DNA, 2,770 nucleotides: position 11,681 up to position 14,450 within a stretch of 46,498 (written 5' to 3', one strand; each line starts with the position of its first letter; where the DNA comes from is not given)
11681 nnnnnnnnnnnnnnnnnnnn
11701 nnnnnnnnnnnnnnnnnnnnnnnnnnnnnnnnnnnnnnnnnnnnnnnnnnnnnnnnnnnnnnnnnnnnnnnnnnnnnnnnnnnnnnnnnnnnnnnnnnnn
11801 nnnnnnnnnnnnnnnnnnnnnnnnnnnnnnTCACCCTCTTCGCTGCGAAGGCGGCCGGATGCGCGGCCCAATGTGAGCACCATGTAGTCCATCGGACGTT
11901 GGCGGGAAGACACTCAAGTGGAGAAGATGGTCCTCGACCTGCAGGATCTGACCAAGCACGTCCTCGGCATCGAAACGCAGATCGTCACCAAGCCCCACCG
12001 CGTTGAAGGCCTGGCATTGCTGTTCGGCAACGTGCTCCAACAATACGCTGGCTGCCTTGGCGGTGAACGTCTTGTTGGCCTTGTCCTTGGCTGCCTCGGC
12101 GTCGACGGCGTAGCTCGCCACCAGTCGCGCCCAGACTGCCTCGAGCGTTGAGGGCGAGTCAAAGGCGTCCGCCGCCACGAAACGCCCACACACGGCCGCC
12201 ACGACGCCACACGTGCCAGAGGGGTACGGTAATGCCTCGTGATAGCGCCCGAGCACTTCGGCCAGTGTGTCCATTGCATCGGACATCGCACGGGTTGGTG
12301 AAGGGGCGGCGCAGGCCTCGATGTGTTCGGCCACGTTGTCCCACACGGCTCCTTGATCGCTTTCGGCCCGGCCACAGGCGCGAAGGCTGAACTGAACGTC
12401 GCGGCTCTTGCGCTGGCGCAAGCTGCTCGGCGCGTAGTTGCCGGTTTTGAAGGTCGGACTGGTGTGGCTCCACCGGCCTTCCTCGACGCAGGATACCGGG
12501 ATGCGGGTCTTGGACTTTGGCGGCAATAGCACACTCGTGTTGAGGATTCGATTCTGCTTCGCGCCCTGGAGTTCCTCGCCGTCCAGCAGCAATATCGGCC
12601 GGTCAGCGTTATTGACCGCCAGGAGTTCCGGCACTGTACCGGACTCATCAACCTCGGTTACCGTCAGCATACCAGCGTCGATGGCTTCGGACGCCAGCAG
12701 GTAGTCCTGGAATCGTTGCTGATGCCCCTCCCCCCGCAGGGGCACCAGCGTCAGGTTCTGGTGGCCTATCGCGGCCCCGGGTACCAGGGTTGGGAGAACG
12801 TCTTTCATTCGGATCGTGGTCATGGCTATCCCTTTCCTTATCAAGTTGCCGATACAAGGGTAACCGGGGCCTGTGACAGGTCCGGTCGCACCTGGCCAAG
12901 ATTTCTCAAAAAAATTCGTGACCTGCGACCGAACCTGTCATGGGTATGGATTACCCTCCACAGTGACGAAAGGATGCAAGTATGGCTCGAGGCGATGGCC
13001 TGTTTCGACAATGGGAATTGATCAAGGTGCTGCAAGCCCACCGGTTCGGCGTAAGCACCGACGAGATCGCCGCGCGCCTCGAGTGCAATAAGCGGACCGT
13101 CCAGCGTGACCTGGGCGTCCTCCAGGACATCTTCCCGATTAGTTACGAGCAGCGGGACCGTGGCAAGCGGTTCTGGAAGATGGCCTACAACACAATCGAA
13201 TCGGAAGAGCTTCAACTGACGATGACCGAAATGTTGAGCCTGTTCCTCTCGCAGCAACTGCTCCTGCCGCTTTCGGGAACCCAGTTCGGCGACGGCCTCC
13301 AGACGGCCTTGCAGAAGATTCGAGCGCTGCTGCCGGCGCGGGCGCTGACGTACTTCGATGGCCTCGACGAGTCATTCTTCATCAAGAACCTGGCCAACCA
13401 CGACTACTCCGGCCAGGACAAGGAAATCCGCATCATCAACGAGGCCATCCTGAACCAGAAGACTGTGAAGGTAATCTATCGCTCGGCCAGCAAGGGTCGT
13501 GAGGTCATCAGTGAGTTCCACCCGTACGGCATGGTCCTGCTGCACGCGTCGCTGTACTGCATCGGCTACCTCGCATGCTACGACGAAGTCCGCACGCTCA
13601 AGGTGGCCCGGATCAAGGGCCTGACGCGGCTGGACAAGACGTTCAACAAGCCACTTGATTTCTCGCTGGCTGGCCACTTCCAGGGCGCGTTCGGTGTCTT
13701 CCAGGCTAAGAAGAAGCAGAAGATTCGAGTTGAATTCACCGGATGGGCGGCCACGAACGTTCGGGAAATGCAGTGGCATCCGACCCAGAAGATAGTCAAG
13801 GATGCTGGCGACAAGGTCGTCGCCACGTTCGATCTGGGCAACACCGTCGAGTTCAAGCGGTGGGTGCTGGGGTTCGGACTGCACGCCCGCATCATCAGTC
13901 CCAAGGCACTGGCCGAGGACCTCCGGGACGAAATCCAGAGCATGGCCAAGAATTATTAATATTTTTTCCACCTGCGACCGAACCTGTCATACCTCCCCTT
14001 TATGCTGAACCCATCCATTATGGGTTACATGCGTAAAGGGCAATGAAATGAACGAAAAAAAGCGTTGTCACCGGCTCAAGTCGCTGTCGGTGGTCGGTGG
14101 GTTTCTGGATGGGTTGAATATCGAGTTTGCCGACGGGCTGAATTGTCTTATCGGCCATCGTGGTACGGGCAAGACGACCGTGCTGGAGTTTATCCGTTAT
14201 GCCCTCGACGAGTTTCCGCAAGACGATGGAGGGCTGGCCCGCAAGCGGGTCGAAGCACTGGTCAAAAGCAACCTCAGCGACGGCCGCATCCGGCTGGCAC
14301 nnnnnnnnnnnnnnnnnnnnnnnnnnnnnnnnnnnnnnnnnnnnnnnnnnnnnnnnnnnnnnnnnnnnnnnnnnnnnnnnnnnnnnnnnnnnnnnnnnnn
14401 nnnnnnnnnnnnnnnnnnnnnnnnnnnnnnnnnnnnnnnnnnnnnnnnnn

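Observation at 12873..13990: Three copies of a 21-bp box define a putative WYL regulon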

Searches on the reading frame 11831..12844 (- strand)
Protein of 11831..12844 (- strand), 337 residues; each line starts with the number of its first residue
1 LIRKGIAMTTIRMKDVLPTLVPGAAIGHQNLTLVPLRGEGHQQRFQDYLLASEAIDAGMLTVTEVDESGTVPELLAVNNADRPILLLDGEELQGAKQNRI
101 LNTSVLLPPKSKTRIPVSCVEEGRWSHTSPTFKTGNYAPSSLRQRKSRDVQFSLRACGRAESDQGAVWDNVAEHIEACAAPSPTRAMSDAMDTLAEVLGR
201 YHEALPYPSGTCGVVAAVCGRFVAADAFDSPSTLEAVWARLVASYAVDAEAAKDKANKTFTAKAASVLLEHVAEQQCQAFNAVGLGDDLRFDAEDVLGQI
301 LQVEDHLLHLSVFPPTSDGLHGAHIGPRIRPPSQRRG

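Call 7: search_protein_families(library=pfam, proteins=[window:11831-12844:-])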
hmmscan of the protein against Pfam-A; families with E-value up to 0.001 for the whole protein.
window:11831-12844:- (337 aa): 1 family
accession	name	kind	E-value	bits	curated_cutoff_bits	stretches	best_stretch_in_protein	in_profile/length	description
PF20208.3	ARPP-1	-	5.2e-91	305.5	27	1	23-313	5-297/297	ARG and Rhodanese-Phosphatase-superfamily-associated Protein domain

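Call 9: search_protein_families(library=padloc, proteins=[window:11831-12844:-])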
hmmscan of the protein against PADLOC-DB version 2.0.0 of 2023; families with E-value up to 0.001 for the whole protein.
window:11831-12844:- (337 aa): 0 families

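Call 10: search_protein_families(library=ncbifam, proteins=[window:11831-12844:-])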
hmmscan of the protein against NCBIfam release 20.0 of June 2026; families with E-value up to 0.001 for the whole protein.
window:11831-12844:- (337 aa): 0 families

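Call 32: list_cluster_members(proteins=[P0001, window:11831-12823:-, window:14048-15934:+])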
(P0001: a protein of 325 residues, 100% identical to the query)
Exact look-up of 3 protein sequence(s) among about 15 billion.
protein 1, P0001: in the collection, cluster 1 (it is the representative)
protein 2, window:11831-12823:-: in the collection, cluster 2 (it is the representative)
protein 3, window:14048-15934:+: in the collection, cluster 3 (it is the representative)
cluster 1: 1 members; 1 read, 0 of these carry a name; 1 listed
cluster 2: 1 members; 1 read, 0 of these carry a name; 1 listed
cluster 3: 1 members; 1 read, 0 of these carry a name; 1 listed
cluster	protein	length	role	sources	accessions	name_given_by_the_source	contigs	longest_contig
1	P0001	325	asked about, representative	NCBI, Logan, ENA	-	-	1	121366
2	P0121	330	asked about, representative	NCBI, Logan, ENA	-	-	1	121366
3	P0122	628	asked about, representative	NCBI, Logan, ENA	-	-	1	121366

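Call 61: search_solved_structures(query=window:11831-12823:-, max_evalue=1)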
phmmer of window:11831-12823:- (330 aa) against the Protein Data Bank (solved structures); distinct sequences matched with E-value up to 1: 0.

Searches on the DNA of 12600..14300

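Call 70: search_rna_families(source=window, start=12600, end=14300, threshold=evalue, max_evalue=1)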
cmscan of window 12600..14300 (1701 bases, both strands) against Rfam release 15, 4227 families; matches with E-value up to 1: 3.
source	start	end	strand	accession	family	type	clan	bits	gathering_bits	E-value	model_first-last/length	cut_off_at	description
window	12874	12940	-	RF01061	mir-548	Gene; miRNA;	-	26.5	90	0.023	1-84/84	no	mir-548 microRNA precursor family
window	12871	12943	+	RF04167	mir-1972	Gene; miRNA;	-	20.1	90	0.97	1-81/81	no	mir-1972 microRNA precursor family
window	12856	12958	+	RF04223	MIR2619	Gene; miRNA;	-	16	113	0.95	1-202/202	no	MIR2619 microRNA precursor family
